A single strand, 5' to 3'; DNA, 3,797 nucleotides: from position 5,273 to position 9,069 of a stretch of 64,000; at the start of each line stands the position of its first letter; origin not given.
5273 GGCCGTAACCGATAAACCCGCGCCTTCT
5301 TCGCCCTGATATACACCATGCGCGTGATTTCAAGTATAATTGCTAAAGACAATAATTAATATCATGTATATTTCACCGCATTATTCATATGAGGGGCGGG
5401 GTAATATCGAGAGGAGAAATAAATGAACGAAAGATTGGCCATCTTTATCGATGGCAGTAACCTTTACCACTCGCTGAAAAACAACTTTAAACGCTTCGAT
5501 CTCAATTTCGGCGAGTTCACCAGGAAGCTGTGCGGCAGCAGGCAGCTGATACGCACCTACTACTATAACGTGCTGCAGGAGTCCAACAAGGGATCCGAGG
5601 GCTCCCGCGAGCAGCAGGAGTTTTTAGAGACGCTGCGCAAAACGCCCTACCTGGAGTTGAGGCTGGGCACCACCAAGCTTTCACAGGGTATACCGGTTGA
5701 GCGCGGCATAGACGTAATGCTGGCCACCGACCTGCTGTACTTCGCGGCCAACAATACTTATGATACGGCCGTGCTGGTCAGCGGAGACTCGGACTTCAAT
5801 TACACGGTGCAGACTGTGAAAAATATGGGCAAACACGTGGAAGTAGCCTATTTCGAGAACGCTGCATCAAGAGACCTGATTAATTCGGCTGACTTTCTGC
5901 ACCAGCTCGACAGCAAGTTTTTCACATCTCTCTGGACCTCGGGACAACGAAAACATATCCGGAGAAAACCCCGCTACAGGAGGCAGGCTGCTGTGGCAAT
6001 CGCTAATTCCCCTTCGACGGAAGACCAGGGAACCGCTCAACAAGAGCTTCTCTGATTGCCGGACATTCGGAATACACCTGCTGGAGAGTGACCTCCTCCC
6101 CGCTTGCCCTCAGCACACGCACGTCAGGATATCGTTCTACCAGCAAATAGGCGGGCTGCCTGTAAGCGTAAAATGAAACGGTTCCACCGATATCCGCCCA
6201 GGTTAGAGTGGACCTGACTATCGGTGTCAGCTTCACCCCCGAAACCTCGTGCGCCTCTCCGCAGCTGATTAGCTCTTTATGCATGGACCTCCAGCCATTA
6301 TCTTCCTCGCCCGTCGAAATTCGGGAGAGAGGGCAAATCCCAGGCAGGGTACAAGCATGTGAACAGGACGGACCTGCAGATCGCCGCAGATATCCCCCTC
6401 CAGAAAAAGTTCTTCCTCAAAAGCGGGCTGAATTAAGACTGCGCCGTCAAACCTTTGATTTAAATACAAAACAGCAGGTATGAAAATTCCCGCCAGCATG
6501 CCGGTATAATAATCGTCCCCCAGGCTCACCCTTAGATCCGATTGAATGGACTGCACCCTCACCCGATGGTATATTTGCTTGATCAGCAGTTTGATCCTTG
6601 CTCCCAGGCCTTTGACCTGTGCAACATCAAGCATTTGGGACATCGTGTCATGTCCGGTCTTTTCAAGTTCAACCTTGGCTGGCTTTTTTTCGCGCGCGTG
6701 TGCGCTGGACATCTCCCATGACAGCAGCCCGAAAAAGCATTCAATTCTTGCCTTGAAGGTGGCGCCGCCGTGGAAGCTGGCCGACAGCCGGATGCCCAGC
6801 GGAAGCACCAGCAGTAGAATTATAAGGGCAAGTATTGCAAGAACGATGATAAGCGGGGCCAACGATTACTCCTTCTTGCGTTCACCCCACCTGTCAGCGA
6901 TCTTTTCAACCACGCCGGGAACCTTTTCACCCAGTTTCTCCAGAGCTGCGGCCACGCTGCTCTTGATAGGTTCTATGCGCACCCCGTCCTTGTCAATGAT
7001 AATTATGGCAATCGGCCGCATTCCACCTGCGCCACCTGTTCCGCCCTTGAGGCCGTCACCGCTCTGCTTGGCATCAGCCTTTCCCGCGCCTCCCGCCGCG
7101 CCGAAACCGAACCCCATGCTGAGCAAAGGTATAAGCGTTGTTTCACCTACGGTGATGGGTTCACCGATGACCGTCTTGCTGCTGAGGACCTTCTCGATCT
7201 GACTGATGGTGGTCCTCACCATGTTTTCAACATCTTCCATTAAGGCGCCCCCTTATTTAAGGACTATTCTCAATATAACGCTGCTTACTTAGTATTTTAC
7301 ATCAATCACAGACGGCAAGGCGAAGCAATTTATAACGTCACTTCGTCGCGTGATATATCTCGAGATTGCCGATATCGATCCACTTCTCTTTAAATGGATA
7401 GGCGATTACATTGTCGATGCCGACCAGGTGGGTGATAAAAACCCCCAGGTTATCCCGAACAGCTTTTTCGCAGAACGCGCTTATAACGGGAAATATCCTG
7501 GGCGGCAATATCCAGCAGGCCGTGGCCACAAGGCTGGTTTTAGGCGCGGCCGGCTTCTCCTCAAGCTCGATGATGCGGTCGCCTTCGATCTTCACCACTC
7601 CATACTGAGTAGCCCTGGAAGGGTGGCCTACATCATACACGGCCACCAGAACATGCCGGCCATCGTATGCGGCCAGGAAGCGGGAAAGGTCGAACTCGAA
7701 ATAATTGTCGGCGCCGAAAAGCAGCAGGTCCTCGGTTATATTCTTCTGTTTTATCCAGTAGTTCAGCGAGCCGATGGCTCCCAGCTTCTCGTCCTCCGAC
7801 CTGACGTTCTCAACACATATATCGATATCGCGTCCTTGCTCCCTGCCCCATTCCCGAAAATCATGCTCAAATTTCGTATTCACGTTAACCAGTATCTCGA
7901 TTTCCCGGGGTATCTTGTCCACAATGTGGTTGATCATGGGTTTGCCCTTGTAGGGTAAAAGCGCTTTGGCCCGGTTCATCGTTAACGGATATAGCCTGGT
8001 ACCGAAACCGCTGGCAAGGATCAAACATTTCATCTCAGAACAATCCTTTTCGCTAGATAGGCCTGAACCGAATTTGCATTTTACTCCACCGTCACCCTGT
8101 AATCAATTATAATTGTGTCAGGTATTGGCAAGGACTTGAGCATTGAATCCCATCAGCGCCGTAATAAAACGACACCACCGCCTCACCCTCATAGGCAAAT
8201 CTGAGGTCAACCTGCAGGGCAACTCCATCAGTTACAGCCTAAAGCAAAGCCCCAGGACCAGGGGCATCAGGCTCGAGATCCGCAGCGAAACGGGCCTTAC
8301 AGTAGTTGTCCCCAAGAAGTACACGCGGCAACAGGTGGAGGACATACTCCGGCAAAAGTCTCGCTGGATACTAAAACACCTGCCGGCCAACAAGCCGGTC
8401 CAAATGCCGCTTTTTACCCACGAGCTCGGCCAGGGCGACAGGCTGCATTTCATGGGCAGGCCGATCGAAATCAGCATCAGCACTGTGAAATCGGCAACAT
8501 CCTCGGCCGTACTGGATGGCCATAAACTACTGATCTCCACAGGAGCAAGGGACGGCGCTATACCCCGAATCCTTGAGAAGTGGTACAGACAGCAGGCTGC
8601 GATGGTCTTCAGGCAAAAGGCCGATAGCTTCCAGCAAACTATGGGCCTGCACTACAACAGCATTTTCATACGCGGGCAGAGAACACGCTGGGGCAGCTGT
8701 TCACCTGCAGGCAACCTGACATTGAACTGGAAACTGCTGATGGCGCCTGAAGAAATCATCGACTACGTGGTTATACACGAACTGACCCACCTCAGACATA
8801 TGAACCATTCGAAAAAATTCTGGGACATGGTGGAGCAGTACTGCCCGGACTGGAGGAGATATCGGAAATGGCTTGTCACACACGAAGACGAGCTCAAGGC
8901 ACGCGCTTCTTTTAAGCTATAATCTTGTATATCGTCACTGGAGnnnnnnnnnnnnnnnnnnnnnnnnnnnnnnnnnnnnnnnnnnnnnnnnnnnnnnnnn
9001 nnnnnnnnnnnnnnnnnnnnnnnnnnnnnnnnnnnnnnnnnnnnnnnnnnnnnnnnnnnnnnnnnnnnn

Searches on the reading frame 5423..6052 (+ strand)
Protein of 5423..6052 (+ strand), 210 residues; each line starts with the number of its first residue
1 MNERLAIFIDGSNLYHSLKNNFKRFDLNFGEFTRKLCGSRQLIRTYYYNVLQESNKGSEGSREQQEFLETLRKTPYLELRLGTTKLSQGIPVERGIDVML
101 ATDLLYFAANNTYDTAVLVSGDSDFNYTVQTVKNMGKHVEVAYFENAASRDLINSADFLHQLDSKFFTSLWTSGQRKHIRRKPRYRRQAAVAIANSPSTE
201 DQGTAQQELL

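Call 19: search_protein_families(library=pfam, proteins=[window:5423-6052:+])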
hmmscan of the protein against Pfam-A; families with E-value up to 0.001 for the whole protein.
window:5423-6052:+ (210 aa): 1 family
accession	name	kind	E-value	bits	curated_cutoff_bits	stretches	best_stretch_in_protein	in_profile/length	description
PF01936.24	NYN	-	1.8e-26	93.8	24.2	1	4-159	1-141/145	NYN domain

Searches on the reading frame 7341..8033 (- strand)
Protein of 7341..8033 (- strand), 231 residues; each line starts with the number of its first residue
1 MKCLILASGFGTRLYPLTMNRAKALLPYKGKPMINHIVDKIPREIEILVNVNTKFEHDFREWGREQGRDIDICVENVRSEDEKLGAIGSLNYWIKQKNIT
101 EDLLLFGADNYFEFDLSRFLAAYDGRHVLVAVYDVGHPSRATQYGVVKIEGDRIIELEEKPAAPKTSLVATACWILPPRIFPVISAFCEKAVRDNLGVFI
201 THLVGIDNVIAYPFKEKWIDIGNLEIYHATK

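Call 19: search_protein_families(library=pfam, proteins=[window:7341-8033:-])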
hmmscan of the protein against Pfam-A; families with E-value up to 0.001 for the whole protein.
window:7341-8033:- (231 aa): 2 families
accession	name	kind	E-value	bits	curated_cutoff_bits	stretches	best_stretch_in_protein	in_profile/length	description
PF00483.29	NTP_transferase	-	5.2e-28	98.7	21.2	1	3-228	2-236/245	Nucleotidyl transferase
PF12804.13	NTP_transf_3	-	3.1e-09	37.7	27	1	3-138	1-130/160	MobA-like NTP transferase domain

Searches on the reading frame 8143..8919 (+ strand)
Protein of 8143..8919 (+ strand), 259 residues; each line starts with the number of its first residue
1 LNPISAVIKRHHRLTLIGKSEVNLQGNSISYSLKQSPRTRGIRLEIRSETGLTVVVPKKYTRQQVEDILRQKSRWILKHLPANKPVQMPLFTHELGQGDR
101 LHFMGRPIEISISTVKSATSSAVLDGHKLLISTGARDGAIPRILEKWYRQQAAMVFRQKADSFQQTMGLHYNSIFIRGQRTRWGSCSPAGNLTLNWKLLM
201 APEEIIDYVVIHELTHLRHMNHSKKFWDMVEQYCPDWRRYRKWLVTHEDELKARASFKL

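Call 24: search_protein_families(library=pfam, proteins=[window:8143-8919:+], max_evalue=0.00001)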
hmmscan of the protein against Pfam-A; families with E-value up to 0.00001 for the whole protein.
window:8143-8919:+ (259 aa): 1 family
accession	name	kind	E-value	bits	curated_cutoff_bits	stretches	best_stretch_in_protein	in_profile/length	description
PF01863.23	YgjP-like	-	6e-61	206.5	26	1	42-245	3-205/207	YgjP-like, metallopeptidase domain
